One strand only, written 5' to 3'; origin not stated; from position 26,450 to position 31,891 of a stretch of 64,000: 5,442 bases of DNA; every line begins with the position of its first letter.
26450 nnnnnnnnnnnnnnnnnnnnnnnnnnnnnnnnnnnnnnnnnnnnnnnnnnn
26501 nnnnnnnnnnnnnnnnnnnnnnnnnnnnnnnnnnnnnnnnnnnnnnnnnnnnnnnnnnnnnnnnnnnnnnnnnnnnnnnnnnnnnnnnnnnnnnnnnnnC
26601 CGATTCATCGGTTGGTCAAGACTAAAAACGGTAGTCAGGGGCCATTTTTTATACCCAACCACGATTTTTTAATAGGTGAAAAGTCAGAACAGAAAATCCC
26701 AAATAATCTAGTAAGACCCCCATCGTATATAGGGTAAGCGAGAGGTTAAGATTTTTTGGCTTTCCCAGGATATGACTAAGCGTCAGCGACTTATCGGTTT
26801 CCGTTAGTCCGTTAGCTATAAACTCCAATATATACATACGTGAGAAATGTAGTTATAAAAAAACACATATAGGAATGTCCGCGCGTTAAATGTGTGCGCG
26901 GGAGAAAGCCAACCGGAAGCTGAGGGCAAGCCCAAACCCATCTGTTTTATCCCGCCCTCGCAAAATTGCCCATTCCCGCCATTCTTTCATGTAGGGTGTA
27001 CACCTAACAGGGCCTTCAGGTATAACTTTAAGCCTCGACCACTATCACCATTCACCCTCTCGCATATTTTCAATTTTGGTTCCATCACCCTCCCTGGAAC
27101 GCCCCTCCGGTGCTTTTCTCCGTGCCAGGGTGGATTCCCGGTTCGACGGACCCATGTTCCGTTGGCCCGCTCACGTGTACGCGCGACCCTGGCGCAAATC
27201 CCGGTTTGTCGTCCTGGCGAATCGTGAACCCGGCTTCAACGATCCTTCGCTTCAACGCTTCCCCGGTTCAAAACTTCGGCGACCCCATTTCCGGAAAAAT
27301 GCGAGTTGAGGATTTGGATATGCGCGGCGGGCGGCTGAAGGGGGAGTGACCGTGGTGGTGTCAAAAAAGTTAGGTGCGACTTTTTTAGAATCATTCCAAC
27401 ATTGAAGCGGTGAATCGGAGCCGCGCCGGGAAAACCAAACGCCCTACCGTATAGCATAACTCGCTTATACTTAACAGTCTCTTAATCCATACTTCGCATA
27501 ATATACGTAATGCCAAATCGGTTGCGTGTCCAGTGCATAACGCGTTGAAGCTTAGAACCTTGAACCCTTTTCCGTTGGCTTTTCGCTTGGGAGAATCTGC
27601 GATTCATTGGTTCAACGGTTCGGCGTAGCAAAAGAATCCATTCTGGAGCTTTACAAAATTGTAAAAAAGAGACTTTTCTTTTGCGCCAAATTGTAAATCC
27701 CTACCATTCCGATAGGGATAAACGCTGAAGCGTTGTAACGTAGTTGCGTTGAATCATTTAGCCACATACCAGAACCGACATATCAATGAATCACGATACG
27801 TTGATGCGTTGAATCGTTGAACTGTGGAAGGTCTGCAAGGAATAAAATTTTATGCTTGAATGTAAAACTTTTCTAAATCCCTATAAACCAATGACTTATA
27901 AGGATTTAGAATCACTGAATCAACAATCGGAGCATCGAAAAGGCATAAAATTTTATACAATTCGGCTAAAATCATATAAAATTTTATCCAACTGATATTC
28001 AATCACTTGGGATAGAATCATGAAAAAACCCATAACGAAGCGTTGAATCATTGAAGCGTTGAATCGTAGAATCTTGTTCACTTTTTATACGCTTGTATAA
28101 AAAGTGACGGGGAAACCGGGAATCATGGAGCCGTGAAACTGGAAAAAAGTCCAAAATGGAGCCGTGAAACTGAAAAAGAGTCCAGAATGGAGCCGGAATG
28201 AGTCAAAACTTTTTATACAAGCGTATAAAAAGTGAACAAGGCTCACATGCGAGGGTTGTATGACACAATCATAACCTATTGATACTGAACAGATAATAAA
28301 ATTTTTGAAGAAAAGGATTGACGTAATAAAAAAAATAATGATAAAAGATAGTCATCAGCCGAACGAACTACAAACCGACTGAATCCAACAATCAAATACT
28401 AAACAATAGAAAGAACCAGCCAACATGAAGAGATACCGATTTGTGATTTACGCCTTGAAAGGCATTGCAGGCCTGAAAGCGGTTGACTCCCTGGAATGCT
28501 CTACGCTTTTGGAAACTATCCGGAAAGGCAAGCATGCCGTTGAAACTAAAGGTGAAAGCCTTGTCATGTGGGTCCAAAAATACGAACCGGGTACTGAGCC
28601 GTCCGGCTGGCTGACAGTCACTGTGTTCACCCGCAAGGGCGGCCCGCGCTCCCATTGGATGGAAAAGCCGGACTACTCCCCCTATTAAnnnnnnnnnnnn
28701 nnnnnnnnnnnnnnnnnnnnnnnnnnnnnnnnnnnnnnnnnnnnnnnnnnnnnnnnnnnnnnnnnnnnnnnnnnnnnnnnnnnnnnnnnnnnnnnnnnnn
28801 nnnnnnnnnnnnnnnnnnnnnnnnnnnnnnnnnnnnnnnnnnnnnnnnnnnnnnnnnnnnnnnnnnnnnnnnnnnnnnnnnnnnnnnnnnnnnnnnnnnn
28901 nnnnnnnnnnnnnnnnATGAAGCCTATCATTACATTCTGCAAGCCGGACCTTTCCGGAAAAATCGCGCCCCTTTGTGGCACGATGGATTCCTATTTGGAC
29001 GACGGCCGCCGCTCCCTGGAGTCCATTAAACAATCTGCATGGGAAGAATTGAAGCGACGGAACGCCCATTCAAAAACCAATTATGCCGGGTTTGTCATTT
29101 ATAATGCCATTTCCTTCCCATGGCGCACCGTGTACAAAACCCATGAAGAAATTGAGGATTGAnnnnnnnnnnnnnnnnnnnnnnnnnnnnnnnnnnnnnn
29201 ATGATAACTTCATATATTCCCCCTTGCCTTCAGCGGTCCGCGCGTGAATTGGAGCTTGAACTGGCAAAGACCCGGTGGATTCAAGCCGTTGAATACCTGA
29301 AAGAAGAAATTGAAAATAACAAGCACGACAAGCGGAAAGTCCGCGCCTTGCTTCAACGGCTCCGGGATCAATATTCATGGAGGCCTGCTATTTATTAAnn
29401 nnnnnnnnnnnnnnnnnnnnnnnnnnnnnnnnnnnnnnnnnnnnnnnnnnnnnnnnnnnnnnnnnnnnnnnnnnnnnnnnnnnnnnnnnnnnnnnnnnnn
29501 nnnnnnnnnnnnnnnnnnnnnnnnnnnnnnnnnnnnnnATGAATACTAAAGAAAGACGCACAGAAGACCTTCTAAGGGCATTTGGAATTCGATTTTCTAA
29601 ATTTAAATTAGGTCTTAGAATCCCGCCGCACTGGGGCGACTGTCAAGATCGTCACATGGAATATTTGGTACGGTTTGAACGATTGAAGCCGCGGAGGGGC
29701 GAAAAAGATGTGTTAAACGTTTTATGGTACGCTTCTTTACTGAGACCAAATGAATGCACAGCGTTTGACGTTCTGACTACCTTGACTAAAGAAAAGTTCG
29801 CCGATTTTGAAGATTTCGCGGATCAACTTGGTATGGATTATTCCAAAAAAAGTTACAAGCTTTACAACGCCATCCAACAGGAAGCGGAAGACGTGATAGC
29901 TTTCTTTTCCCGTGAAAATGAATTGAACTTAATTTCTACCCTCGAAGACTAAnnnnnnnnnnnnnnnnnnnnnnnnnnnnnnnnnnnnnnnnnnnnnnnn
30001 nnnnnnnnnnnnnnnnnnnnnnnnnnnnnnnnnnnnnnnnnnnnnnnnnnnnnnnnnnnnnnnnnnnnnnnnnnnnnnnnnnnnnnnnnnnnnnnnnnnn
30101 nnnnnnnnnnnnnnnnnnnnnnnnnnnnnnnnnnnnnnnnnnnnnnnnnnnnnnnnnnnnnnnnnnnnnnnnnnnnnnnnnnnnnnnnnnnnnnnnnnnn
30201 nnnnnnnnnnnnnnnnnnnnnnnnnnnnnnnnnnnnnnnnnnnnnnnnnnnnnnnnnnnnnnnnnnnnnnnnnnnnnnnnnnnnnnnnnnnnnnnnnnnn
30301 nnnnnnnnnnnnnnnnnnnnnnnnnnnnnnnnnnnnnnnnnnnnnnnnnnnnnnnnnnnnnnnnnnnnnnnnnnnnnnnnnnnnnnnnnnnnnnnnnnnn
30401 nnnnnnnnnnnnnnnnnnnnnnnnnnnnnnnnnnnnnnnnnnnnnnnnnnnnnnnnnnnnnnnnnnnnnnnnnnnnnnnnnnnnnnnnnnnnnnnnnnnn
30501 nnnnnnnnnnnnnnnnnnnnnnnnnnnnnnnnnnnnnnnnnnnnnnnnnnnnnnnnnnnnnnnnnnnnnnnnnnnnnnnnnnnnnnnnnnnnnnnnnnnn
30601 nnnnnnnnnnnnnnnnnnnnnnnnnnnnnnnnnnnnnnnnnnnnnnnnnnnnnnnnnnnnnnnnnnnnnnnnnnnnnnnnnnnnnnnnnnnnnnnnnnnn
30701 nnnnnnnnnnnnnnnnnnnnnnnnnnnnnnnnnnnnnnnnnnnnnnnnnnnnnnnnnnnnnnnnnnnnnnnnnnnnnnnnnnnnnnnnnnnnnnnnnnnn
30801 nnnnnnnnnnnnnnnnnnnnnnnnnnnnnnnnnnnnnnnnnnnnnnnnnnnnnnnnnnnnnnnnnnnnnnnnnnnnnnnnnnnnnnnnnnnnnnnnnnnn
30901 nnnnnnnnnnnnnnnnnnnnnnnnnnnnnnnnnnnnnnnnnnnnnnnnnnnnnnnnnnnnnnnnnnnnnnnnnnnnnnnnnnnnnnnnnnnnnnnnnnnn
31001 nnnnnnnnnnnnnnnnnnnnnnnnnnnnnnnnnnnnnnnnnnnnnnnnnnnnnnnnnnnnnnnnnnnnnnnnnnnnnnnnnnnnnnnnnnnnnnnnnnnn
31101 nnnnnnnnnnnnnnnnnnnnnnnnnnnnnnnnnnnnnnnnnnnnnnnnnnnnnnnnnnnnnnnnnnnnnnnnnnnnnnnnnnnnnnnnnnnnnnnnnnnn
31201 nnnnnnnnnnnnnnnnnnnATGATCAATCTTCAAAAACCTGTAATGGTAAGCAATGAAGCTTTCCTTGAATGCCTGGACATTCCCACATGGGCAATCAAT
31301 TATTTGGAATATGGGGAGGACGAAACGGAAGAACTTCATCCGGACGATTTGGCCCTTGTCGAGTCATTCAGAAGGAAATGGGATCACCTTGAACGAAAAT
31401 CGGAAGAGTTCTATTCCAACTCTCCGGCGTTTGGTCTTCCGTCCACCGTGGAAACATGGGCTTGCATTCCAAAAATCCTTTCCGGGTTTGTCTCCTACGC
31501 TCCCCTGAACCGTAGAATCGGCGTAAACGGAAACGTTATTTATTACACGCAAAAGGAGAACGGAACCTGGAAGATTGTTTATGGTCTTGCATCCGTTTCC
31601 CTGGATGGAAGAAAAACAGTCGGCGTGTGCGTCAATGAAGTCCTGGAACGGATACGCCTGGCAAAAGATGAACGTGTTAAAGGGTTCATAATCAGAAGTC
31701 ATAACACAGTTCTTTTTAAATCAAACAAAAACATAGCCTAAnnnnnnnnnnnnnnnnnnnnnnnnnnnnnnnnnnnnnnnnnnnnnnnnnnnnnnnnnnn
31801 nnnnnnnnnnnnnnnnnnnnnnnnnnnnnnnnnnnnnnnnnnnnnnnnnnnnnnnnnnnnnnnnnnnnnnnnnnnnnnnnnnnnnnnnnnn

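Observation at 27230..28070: Iteron array (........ core, 9 or more copies, both orientations) beside the primase/helicase-like gene: candidate replication origin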

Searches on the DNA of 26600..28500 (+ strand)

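Call 10: search_dna_similar(query=window:26600-28500:+, collection=phages, mode=distant)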
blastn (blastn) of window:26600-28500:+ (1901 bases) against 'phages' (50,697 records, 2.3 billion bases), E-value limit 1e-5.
No match.

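Call 45: search_rna_families(source=window, start=26600, end=28500, threshold=evalue, max_evalue=1)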
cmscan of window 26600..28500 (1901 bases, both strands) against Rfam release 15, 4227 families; matches with E-value up to 1: 3.
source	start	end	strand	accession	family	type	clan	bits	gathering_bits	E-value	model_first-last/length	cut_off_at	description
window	27943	28018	-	RF01163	snoR64a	Gene; snRNA; snoRNA; CD-box;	-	22.5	45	0.85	1-77/77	no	Small nucleolar RNA snoR64a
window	27632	27732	-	RF00561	SNORA40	Gene; snRNA; snoRNA; HACA-box;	-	21.5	51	0.86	1-128/128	no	Small nucleolar RNA SNORA40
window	27961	28029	-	RF00278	SNORD50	Gene; snRNA; snoRNA; CD-box;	-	19.7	42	0.87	1-72/72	no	Small nucleolar RNA SNORD50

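Call 96: search_dna_similar(query=window:26663-28424:+, collection=plasmids, mode=distant, max_evalue=0.001, max_rows=8)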
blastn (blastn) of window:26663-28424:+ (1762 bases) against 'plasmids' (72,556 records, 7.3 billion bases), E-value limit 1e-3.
No match.

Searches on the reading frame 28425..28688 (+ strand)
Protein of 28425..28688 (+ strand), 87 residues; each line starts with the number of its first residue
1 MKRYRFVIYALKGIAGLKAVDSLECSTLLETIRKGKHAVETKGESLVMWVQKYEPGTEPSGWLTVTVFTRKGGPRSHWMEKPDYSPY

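Call 7: search_protein_families(library=pfam, proteins=[window:28425-28688:+], max_evalue=0.01)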
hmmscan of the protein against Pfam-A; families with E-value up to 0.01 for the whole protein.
window:28425-28688:+ (87 aa): 0 families

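Call 13: search_protein_families(library=phrogs, proteins=[window:28425-28688:+], max_evalue=0.001)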
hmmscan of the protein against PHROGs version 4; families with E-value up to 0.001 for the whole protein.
window:28425-28688:+ (87 aa): 0 families

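Call 19: find_encoding_contigs(protein=window:28425-28688:+, flank=10000, max_places=10)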
Protein window:28425-28688:+ (87 aa): 22 contigs read that carry it; 10 places shown.
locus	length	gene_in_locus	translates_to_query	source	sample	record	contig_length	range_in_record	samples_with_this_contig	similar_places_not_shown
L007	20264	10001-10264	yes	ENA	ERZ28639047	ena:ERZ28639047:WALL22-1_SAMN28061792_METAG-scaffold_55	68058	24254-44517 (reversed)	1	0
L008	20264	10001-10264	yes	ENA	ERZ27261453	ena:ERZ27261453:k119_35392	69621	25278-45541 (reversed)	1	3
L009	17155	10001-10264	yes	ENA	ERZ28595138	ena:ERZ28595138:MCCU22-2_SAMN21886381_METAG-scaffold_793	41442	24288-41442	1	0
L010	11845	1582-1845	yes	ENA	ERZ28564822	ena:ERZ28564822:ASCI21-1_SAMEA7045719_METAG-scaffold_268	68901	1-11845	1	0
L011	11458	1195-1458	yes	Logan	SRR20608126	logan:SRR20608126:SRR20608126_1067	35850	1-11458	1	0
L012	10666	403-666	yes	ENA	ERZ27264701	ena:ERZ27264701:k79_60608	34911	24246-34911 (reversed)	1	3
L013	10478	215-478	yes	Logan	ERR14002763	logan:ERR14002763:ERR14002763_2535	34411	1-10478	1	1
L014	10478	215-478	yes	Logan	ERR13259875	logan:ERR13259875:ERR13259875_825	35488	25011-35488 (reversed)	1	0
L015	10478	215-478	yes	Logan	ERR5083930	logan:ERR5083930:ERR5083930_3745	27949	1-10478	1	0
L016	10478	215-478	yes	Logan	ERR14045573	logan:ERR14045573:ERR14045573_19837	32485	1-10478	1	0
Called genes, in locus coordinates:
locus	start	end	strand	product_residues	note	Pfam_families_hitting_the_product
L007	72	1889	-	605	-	PF01612:DNA_pol_A_exo1 (faint), PF00476:DNA_pol_A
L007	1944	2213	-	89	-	-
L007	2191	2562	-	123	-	-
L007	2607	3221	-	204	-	PF02511:Thy1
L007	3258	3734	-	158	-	-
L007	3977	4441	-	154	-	-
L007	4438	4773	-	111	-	-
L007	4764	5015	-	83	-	-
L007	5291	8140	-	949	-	PF05272:VapE-like_dom, PF19263:DUF5906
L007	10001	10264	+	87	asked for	-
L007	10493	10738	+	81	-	-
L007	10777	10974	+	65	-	-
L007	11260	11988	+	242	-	-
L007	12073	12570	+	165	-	-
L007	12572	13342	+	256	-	-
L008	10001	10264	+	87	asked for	-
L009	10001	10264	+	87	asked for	-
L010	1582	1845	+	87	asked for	-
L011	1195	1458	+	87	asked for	-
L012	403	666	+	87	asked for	-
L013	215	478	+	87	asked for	-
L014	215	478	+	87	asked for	-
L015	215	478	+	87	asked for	-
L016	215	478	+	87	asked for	-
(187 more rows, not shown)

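Call 55: search_protein_families(library=ncbifam, proteins=[window:28425-28688:+], max_evalue=0.1)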
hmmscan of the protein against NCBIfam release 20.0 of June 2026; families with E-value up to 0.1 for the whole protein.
window:28425-28688:+ (87 aa): 0 families

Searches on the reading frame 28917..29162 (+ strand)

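Call 7: search_protein_families(library=pfam, proteins=[window:28917-29162:+], max_evalue=0.01)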
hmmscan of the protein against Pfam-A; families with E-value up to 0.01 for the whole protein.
window:28917-29162:+ (81 aa): 0 families

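Call 13: search_protein_families(library=phrogs, proteins=[window:28917-29162:+], max_evalue=0.001)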
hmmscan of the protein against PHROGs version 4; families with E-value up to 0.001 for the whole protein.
window:28917-29162:+ (81 aa): 1 family
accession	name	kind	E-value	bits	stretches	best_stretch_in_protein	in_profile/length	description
phrog_8099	-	unknown function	9.8e-05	23.4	1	10-67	11-68/90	-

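Call 55: search_protein_families(library=ncbifam, proteins=[window:28917-29162:+], max_evalue=0.1)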
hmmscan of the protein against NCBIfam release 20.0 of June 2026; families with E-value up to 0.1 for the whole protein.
window:28917-29162:+ (81 aa): 0 families

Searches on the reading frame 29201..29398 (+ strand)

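Call 55: search_protein_families(library=ncbifam, proteins=[window:29201-29398:+], max_evalue=0.1)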
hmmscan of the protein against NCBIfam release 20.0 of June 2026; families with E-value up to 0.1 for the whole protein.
window:29201-29398:+ (65 aa): 2 families
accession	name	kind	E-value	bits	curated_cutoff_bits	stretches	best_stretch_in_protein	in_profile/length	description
NF006296.0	PRK08485.1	equivalog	0.051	13.5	140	1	12-55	114-157/206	DNA polymerase III subunit delta'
NF008419.0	PRK11246.1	equivalog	0.056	12.9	279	1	5-57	32-84/219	YtjB family periplasmic protein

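Call 73: search_protein_families(library=pfam, proteins=[window:29201-29398:+], max_evalue=0.05)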
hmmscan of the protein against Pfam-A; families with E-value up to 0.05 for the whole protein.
window:29201-29398:+ (65 aa): 1 family
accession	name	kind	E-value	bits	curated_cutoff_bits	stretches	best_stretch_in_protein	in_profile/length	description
PF17726.7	DpnI_C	-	0.0031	18.1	23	1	30-57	30-57/70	Dam-replacing HTH domain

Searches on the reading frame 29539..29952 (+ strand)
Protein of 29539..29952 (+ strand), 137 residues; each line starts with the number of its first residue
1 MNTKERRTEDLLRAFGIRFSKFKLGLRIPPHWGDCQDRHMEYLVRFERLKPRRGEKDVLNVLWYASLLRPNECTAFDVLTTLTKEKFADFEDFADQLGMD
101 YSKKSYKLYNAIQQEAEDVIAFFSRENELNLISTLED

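Call 7: search_protein_families(library=pfam, proteins=[window:29539-29952:+], max_evalue=0.01)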
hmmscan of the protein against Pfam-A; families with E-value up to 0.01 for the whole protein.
window:29539-29952:+ (137 aa): 0 families

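Call 13: search_protein_families(library=phrogs, proteins=[window:29539-29952:+], max_evalue=0.001)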
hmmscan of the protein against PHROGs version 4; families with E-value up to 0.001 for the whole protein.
window:29539-29952:+ (137 aa): 1 family
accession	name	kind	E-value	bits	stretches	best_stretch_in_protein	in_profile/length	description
phrog_4273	-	unknown function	2.5e-06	28.6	1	86-137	97-149/150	-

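Call 55: search_protein_families(library=ncbifam, proteins=[window:29539-29952:+], max_evalue=0.1)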
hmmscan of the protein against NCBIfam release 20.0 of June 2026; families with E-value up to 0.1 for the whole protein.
window:29539-29952:+ (137 aa): 0 families

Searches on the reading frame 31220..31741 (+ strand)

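Call 7: search_protein_families(library=pfam, proteins=[window:31220-31741:+], max_evalue=0.01)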
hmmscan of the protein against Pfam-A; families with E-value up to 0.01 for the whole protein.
window:31220-31741:+ (173 aa): 1 family
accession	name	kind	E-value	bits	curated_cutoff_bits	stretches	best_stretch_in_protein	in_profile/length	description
PF21977.1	DUF6926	-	1.3e-07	32.3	27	1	20-79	3-68/73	Domain of unknown function (DUF6926)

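Call 13: search_protein_families(library=phrogs, proteins=[window:31220-31741:+], max_evalue=0.001)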
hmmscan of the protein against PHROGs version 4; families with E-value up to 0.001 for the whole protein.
window:31220-31741:+ (173 aa): 0 families
